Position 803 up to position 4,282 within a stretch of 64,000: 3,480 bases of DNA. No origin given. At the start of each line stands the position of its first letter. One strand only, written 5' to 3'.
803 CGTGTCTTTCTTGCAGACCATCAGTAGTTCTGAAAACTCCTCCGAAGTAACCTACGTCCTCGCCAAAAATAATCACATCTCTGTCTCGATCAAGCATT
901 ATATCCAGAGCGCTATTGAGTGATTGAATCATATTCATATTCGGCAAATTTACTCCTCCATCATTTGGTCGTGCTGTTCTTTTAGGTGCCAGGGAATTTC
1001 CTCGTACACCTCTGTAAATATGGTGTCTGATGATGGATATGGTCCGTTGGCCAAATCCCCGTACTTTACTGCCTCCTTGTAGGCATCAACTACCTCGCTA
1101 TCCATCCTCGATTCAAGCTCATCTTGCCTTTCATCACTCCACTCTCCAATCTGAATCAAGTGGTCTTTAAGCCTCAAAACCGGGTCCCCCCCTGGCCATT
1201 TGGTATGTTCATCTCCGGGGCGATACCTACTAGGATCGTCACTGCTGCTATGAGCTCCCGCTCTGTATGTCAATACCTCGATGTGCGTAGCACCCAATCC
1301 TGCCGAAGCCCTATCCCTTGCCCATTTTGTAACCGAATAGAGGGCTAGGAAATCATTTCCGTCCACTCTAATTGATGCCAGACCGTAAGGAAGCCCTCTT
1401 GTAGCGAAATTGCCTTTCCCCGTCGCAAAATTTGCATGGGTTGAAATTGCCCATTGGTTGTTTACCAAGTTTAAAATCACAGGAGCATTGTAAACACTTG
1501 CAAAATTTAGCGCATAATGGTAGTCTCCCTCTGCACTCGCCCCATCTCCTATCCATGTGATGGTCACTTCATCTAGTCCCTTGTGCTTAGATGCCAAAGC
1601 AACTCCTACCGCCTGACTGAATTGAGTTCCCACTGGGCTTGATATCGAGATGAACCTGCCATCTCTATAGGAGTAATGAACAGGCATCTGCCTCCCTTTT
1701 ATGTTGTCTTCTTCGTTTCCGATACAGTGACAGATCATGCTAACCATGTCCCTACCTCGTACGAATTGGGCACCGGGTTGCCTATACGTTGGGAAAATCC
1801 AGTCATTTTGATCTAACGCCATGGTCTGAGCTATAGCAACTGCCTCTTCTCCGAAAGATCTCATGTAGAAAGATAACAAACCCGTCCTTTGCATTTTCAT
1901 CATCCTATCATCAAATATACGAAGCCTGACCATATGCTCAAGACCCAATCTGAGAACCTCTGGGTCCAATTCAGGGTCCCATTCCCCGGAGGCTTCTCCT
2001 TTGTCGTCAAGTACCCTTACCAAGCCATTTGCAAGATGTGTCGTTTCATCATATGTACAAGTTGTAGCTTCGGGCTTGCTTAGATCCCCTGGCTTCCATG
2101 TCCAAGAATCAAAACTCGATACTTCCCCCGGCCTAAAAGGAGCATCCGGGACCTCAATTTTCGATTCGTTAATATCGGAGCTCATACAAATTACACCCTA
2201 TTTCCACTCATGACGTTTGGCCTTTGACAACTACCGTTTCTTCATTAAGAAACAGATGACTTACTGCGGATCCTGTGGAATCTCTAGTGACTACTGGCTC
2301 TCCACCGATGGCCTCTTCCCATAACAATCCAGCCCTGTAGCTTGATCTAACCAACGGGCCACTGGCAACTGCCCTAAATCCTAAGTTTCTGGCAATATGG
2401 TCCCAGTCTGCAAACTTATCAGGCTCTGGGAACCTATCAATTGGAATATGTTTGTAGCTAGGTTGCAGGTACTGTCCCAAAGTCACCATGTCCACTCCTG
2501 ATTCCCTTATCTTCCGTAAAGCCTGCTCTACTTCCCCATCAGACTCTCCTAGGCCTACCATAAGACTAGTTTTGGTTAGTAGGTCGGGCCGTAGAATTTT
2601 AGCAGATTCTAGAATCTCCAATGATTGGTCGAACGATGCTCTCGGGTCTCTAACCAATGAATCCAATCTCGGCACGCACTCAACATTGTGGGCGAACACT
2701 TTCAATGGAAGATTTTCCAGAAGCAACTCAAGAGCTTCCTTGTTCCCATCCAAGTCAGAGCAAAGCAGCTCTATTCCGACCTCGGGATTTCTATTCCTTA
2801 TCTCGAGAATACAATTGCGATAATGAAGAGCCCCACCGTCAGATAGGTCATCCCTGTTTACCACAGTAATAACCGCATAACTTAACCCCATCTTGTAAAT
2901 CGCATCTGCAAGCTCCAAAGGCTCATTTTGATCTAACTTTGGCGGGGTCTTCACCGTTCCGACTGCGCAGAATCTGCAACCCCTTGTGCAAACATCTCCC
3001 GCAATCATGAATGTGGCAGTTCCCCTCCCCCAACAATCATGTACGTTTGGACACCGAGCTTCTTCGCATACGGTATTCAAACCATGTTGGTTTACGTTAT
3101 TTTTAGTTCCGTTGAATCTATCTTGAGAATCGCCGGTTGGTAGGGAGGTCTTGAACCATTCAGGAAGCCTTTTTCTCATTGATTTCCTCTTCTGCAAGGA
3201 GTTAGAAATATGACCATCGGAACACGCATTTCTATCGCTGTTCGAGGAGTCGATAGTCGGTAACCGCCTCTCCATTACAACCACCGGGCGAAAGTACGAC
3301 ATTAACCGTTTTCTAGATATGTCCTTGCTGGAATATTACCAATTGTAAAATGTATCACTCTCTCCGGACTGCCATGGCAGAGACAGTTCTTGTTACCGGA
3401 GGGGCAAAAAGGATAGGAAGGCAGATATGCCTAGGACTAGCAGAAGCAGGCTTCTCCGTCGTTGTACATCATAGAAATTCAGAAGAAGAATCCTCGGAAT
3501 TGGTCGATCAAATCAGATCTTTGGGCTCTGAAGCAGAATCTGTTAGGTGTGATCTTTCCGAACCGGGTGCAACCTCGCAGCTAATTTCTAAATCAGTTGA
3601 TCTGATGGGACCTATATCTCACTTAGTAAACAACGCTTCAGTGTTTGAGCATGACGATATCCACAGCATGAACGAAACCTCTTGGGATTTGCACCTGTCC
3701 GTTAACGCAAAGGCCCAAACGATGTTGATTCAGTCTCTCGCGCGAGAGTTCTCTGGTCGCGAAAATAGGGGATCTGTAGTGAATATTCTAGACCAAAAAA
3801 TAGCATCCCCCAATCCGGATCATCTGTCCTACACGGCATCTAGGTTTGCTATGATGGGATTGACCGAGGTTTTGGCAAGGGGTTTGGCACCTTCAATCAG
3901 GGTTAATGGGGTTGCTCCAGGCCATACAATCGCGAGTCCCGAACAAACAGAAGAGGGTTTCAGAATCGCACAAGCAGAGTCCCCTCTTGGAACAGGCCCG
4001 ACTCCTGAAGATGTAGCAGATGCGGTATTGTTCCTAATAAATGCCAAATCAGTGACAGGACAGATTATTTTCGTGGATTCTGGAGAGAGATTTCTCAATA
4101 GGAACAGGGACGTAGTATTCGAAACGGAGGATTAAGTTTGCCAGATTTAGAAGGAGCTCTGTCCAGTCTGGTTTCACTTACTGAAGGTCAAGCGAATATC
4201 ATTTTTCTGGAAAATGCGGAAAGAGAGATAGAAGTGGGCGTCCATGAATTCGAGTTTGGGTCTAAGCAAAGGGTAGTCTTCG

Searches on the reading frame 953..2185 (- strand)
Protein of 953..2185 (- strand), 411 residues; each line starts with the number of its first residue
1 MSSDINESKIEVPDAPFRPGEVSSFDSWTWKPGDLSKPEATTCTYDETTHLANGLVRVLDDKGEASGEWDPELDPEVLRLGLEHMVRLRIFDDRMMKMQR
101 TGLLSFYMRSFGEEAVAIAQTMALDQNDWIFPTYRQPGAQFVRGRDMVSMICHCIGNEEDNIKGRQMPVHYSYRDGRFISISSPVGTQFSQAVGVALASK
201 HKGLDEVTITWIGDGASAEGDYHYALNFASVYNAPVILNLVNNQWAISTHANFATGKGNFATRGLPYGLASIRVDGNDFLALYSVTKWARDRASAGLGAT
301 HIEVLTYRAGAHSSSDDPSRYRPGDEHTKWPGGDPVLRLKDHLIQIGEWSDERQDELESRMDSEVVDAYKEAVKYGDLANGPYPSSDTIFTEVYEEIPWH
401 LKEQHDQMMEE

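Call 44: search_protein_families(library=pfam, proteins=[window:953-2185:-], max_evalue=0.001)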
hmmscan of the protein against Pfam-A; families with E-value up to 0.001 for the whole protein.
window:953-2185:- (411 aa): 2 families
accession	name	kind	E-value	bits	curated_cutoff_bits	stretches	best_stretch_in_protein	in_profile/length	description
PF00676.26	E1_dh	-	2.2e-88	296.6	22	1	85-376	4-295/300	Dehydrogenase E1 component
PF13292.11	DXP_synthase_N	-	1.2e-05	25.2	21.2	1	186-249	114-177/274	1-deoxy-D-xylulose-5-phosphate synthase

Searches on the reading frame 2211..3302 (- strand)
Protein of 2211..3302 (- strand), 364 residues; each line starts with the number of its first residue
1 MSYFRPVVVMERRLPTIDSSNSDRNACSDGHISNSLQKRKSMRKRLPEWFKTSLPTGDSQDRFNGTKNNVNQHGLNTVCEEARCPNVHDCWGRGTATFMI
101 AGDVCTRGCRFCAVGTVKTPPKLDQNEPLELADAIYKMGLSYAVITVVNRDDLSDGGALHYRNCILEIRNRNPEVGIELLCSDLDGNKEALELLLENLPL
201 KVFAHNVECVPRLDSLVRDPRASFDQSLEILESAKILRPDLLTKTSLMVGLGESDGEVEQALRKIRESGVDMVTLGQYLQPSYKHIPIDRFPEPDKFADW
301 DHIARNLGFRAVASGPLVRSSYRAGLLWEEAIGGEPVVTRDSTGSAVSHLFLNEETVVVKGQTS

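Call 44: search_protein_families(library=pfam, proteins=[window:2211-3302:-], max_evalue=0.001)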
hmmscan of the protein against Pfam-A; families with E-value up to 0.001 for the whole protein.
window:2211-3302:- (364 aa): 2 families
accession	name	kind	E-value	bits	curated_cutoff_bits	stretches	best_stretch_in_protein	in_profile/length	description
PF04055.27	Radical_SAM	-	4.6e-19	69.6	29.5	1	100-264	2-165/166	Radical SAM superfamily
PF16881.10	LIAS_N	-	4.2e-12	46.8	27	1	26-84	41-96/96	N-terminal domain of lipoyl synthase of Radical_SAM family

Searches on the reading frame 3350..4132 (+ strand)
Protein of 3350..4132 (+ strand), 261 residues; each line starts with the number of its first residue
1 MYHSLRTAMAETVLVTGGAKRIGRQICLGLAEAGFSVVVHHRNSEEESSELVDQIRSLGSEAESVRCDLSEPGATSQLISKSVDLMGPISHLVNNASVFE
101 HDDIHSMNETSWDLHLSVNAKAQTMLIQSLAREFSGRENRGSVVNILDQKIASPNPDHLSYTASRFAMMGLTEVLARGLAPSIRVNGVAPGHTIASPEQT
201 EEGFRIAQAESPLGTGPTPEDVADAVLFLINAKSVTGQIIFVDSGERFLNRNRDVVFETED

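Call 44: search_protein_families(library=pfam, proteins=[window:3350-4132:+], max_evalue=0.001)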
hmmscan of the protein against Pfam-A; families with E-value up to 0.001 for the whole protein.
window:3350-4132:+ (261 aa): 5 families
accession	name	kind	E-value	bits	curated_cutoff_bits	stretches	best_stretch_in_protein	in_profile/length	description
PF00106.31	adh_short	-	1.3e-37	129.6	26.6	1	12-193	2-182/195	short chain dehydrogenase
PF13561.12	adh_short_C2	-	1.6e-34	119.9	27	1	20-245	6-234/236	Enoyl-(Acyl carrier protein) reductase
PF08659.16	KR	-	5.1e-14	53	22.6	1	12-129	2-122/180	KR domain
PF21777.3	SDR-like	-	2.6e-05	25.3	24.7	0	217-240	73-96/98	Short chain dehydrogenase-like protein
PF01370.27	Epimerase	-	9.9e-05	22.3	20.9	1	13-84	1-66/240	NAD dependent epimerase/dehydratase family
